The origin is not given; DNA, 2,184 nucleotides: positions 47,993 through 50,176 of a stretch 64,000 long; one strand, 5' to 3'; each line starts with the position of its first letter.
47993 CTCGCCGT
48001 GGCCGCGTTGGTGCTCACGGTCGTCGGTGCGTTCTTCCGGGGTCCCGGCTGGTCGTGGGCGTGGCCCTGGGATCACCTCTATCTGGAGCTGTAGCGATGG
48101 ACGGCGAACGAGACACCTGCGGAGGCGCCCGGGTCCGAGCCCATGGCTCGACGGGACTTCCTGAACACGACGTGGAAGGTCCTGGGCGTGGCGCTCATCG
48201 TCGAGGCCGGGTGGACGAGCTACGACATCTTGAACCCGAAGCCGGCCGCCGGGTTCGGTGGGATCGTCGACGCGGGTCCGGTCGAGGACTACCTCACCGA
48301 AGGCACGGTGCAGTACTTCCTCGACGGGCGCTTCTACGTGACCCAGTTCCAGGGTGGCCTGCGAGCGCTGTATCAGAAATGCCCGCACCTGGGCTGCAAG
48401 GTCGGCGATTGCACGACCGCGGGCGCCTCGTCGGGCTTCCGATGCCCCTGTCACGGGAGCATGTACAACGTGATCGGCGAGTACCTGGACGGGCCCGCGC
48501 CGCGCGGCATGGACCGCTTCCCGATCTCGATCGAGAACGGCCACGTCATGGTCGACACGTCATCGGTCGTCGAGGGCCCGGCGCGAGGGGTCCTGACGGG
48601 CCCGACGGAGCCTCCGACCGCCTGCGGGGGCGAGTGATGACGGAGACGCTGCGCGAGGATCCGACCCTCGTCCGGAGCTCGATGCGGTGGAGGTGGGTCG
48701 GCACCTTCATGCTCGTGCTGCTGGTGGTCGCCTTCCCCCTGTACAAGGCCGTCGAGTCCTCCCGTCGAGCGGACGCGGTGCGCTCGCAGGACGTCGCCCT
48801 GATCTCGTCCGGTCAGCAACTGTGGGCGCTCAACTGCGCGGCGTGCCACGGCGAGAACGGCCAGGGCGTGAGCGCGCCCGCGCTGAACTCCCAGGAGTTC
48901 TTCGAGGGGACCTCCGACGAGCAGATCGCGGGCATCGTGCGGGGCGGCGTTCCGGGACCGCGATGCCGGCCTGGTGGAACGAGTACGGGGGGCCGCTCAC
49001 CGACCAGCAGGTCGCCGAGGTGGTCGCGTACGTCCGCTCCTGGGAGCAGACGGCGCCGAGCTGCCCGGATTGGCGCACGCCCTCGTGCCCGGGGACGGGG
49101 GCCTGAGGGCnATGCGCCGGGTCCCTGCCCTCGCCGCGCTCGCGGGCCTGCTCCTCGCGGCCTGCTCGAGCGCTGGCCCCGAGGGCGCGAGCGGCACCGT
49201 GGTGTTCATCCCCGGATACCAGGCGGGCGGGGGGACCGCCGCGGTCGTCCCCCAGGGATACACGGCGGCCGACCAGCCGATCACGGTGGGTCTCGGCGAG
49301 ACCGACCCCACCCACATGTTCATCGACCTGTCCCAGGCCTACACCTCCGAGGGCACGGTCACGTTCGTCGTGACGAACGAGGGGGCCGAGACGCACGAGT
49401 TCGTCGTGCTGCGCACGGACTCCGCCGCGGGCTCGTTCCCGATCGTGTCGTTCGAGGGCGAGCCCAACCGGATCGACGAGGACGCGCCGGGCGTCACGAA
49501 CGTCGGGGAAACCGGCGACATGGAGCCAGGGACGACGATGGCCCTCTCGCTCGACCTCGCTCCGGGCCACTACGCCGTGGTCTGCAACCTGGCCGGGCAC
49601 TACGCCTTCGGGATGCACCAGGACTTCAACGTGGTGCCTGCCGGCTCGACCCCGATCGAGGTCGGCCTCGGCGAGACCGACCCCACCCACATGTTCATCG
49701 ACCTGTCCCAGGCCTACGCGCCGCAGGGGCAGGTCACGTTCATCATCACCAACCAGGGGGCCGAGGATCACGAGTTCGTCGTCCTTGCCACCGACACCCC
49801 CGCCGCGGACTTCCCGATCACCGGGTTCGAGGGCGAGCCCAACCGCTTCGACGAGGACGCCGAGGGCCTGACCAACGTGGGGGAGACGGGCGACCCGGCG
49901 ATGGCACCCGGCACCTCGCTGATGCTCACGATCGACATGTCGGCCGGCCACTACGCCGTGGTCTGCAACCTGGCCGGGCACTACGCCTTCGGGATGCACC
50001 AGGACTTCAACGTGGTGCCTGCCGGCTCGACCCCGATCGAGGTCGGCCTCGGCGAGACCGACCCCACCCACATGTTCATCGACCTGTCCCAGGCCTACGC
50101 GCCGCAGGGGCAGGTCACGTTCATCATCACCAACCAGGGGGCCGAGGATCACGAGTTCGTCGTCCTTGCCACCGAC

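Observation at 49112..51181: Penta-cupredoxin lipoprotein: four of its five blue-copper domains are encoded by a nucleotide-perfect 381-bp tandem repeat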

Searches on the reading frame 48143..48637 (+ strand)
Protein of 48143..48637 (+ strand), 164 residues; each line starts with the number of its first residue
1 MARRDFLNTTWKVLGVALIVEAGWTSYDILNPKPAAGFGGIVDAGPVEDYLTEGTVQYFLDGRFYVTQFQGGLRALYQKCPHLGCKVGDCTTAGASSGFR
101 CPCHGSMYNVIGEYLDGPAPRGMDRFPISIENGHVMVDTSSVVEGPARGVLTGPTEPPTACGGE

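Call 4: search_protein_families(library=pfam, proteins=[window:48143-48637:+], max_evalue=0.01)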
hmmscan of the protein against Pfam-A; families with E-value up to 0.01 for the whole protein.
window:48143-48637:+ (164 aa): 1 family
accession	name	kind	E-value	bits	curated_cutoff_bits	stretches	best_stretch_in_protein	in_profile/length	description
PF00355.32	Rieske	-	3.5e-09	36.9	20.3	1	62-127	24-88/88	Rieske [2Fe-2S] domain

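Call 27: search_protein_families(library=ncbifam, proteins=[window:48143-48637:+], max_evalue=0.001)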
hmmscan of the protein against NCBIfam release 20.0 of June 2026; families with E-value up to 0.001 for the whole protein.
window:48143-48637:+ (164 aa): 4 families
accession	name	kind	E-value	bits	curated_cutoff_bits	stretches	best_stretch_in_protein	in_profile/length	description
TIGR01416.1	Rieske_proteo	equivalog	5.4e-13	49.3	97.4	1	75-124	111-161/176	ubiquinol-cytochrome c reductase iron-sulfur subunit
NF010001.0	PRK13474.1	subfamily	2.3e-11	43.3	154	1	76-139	103-163/178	cytochrome b6-f complex iron-sulfur subunit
NF045928.1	Cytb6fFeSPetC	equivalog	1.2e-10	41.1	250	1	75-137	103-163/179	cytochrome b6-f complex iron-sulfur subunit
NF050121.1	bc1_QcrA_actin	exception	0.00043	19.9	275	1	77-134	244-301/319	cytochrome bc1 complex Rieske iron-sulfur subunit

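Call 65: search_solved_structures(query=window:48143-48637:+, max_evalue=0.001)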
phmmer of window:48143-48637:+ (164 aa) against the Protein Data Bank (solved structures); distinct sequences matched with E-value up to 0.001: 71 (the best 60 are shown).
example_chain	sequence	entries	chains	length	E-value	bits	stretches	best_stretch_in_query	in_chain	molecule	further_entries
9rk3_A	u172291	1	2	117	7.9e-13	51.7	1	60-145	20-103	Similar to Rieske 2Fe-2S iron sulfur protein (Cytochrome b6-F complex)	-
8hn2_A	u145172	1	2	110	4.2e-12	49.4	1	44-140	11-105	Cytochrome b6-f complex iron-sulfur subunit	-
9rk4_A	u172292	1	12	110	6.7e-11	45.5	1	54-142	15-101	Similar to the Rieske Protein II of bc1 complex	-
2zt9_D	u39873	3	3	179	2.7e-09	40.2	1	77-137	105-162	Cytochrome b6-f complex iron-sulfur subunit 1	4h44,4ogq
1q90_C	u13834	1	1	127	2.4e-08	37.1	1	76-125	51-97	Cytochrome B6-F complex iron-sulfur subunit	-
29ye_A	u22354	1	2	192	5.5e-08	36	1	76-128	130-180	Ubiquinol-cytochrome c reductase iron-sulfur subunit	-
29xz_A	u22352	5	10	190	6.7e-08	35.7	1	76-128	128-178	Ubiquinol-cytochrome c reductase iron-sulfur subunit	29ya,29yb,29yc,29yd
1zrt_E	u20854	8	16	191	6.8e-08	35.7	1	76-128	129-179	Ubiquinol-cytochrome c reductase iron-sulfur subunit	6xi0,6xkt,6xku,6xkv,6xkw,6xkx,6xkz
2yiu_C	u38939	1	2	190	6.9e-08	35.6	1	76-124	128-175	UBIQUINOL-CYTOCHROME C REDUCTASE IRON-SULFUR SUBUNIT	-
9fks_c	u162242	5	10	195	7.5e-08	35.5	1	76-124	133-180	Ubiquinol-cytochrome c reductase iron-sulfur subunit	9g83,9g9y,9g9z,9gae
2e74_D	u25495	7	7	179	8e-08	35.4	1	76-136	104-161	Cytochrome b6-f complex iron-sulfur subunit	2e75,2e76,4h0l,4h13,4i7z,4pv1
1vf5_D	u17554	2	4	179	1.1e-07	35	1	76-136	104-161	RIESKE IRON-SULFUR PROTEIN | Cytochrome b6-f complex iron-sulfur subunit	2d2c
1rfs_A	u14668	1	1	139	1.7e-07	34.4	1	78-136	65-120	RIESKE PROTEIN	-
6rqf_L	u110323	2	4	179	2.1e-07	34.1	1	78-136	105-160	Cytochrome b6-f complex iron-sulfur subunit, chloroplastic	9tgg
5cxm_A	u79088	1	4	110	2.7e-07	33.7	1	39-137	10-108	Cytochrome b6/f complex iron-sulfur subunit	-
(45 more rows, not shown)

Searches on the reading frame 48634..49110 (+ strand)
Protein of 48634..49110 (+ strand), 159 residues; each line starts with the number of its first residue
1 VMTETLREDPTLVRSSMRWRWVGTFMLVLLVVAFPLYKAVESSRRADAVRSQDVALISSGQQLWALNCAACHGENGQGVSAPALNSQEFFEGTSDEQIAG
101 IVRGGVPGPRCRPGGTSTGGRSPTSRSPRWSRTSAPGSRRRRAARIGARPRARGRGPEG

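Call 4: search_protein_families(library=pfam, proteins=[window:48634-49110:+], max_evalue=0.01)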
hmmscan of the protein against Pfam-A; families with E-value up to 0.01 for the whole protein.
window:48634-49110:+ (159 aa): 2 families
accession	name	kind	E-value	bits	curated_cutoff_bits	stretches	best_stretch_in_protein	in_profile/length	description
PF00034.26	Cytochrom_C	-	8.3e-07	30.7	21.3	1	59-87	3-33/90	Cytochrome c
PF13442.11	Cytochrome_CBB3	-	1.2e-06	29.1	27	1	57-106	3-45/68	Cytochrome C oxidase, cbb3-type, subunit III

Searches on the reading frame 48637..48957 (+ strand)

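Call 55: search_protein_families(library=pfam, proteins=[window:48637-48957:+], max_evalue=0.01)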
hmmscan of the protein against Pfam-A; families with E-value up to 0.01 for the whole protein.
window:48637-48957:+ (107 aa): 2 families
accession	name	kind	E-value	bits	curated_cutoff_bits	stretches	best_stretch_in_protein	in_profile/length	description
PF00034.26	Cytochrom_C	-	6.5e-07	31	21.3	1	58-85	3-32/90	Cytochrome c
PF13442.11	Cytochrome_CBB3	-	9.2e-07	29.5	27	1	56-105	3-45/68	Cytochrome C oxidase, cbb3-type, subunit III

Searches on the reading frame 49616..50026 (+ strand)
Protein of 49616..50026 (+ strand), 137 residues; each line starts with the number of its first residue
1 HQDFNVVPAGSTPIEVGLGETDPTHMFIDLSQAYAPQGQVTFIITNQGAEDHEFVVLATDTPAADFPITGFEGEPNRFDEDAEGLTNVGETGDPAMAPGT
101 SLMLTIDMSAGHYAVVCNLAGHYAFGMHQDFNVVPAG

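Call 26: search_solved_structures(query=window:49616-50026:+, max_evalue=1, show_alignments=3)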
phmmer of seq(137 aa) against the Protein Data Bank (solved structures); distinct sequences matched with E-value up to 1: 4.
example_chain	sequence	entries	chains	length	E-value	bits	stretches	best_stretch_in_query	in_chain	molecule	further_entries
6kol_A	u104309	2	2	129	0.026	17.9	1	11-135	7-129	Blue (Type 1) copper domain protein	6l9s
1zzm_A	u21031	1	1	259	0.11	15.9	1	56-83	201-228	putative deoxyribonuclease yjjV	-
2aan_A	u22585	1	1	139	0.11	15.9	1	9-125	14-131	auracyanin A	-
1gy1_A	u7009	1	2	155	0.87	12.9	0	104-128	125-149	RUSTICYANIN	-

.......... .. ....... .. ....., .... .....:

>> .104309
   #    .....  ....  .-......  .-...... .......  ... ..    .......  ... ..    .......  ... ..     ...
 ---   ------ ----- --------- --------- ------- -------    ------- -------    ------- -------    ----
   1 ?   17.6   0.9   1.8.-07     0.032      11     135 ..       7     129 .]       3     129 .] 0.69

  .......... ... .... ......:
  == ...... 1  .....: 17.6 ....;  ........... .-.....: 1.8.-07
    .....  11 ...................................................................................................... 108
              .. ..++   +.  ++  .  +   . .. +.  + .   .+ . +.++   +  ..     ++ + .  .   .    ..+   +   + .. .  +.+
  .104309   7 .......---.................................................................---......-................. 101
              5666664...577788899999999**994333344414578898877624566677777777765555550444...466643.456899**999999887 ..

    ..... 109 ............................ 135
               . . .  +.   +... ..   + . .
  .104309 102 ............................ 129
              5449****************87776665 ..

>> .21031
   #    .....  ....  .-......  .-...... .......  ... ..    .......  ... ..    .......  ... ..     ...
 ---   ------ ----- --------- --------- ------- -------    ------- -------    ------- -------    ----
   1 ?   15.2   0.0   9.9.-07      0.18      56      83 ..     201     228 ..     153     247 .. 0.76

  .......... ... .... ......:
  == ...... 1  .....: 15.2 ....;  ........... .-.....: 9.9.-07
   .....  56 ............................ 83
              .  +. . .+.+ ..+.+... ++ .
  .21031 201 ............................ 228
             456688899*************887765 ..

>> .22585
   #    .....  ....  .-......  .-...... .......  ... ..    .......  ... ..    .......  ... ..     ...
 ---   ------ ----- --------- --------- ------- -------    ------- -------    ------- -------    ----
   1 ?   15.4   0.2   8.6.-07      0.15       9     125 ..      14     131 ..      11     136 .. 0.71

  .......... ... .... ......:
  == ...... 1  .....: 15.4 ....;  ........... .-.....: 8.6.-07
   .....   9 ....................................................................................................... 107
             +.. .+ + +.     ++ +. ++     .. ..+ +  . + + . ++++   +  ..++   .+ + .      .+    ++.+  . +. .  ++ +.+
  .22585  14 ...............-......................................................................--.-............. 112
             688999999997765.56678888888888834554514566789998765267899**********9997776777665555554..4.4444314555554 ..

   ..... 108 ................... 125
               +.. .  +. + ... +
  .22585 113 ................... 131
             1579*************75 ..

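Call 41: predict_structure(alignment_id=A2)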
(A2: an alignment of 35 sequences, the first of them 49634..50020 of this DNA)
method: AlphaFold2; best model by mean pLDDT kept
length: 129 residues; sequences in the alignment: 35
mean_pLDDT: 96.4   pTM: 0.89
mean pLDDT of the five models: 96.4, 95.9, 95.8, 95.2, 93.9
residues with pLDDT >= 90: 121; 70-90: 8; 50-70: 0; < 50: 0
segments of 3 or more residues with pLDDT < 50: none
pLDDT, mean of each block of 10 residues (from residue 1): 95 98 98 98 98 98 92 95 91 98 98 97 98
secondary structure, 60 per line:
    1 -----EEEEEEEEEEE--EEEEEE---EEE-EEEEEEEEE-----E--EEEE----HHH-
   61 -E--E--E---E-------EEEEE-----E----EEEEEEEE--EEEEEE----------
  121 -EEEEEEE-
elements in order: E6-16 E19-24 E28-30 E32-40 E49-52 E80-84 E95-102 E105-110 E122-128

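Call 45: fold_search(model_id=the predicted structure, library=pdb)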
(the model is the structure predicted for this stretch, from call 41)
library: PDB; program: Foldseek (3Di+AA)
matches with E <= 10: 1549; with E <= 0.001: 399
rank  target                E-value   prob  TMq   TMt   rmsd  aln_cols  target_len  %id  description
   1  6kol                  1.3e-07  1.00  0.64  0.66   4.2       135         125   22  Crystal structure of auracyanin from photosynthetic bacterium Roseiflexus castenholzii (released 2020-01-29)
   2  1qhq                  2.8e-06  1.00  0.64  0.59   4.8       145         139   21  AURACYANIN, A BLUE COPPER PROTEIN FROM THE GREEN THERMOPHILIC PHOTOSYNTHETIC BACTERIUM CHLOROFLEXUS AURANTIACUS (released 2001-03-07)
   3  1a3z                  4.8e-06  1.00  0.52  0.46   5.5       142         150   20  REDUCED RUSTICYANIN AT 1.9 ANGSTROMS (released 1998-07-29)
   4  2aan                  5.1e-06  1.00  0.58  0.61   5.4       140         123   18  Auracyanin A: A "blue" copper protein from the green thermophilic photosynthetic bacterium,chloroflexus aurantiacus (released 2006-07-11)
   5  2cak                  5.1e-06  1.00  0.57  0.49   4.7       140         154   21  1.27Angstrom Structure of Rusticyanin from Thiobacillus ferrooxidans (released 2006-03-08)
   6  7wgu_B                6.0e-06  1.00  0.57  0.22   3.9       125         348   18  Crystal structure of metal-binding protein EfeO from Escherichia coli (released 2022-12-14)
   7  4ko7_A                6.4e-06  1.00  0.53  0.53   4.7       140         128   17  Investigating the functional significance of the interlocked pair structural determinants in Pseudomonas aeruginosa az (released 2014-05-14)
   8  1a8z                  7.6e-06  1.00  0.59  0.51   4.6       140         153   18  STRUCTURE DETERMINATION OF A 16.8KDA COPPER PROTEIN RUSTICYANIN AT 2.1A RESOLUTION USING ANOMALOUS SCATTERING DATA WITH  (released 1998-06-17)
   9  1gy1_A                7.6e-06  1.00  0.53  0.46   5.5       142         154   20  Crystal structures of Ser86Asp and Met148Leu Rusticyanin (released 2002-05-23)
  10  1gy2_A                8.0e-06  1.00  0.54  0.47   5.4       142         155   21  Crystal structure of Met148Leu rusticyanin (released 2002-05-23)
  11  4kob_A                1.1e-05  1.00  0.57  0.57   4.7       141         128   14  Investigating the functional significance of the interlocked pair structural determinants in Pseudomonas aeruginosa az (released 2014-05-14)
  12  4mfh_A                1.1e-05  1.00  0.56  0.57   4.8       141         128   14  Crystal Structure of M121G Azurin (released 2014-01-15)
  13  7wgu_A                1.2e-05  1.00  0.59  0.23   2.6       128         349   17  Crystal structure of metal-binding protein EfeO from Escherichia coli (released 2022-12-14)
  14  1rcy                  1.2e-05  1.00  0.52  0.45   5.5       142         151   20  RUSTICYANIN (RC) FROM THIOBACILLUS FERROOXIDANS (released 1997-05-15)
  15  3ta4_D                1.3e-05  1.00  0.56  0.28  10.2       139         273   17  Small laccase from Amycolatopsis sp. ATCC 39116 complexed with 1-(3,4-dimethoxyphenyl)-2-(2-methoxyphenoxy)-1,3-dihydr (released 2012-09-12)
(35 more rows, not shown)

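Call 55: search_protein_families(library=pfam, proteins=[window:49634-50020:+], max_evalue=0.01)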
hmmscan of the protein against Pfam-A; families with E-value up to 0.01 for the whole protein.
window:49634-50020:+ (129 aa): 1 family
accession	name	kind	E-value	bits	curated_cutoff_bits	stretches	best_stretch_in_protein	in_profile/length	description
PF06525.17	SoxE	-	2.4e-05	24.3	21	1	28-125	42-136/149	Sulfocyanin (SoxE) domain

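Call 63: search_protein_representatives(alignment_id=A2)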
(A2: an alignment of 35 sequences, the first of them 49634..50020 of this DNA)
Query: 35 sequences, 127 profile positions. Proteins with E-value up to 0.001 (for the whole library): 7505; up to 1e-10: 2679; up to 1e-30: 121. The best 150 are listed.
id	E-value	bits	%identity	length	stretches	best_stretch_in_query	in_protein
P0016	5.2e-283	937.7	-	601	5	1-126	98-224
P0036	3.1e-167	563.5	-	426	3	1-126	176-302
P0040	2.0e-165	557.7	-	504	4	3-126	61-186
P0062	9.0e-160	539.4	-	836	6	7-126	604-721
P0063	1.9e-157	531.9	-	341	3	4-126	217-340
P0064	9.8e-130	442.3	-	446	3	4-126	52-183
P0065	9.6e-110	377.7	-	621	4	18-125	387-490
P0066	2.4e-109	376.4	-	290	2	4-126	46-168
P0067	2.7e-109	376.2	-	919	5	13-125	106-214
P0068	6.1e-100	346.0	-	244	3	2-126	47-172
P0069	7.6e-98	339.2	-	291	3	1-126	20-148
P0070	4.0e-81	285.2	-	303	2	3-126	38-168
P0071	1.2e-78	277.2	-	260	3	2-126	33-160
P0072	3.2e-77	272.6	-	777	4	17-125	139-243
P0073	2.8e-76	269.5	-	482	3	18-125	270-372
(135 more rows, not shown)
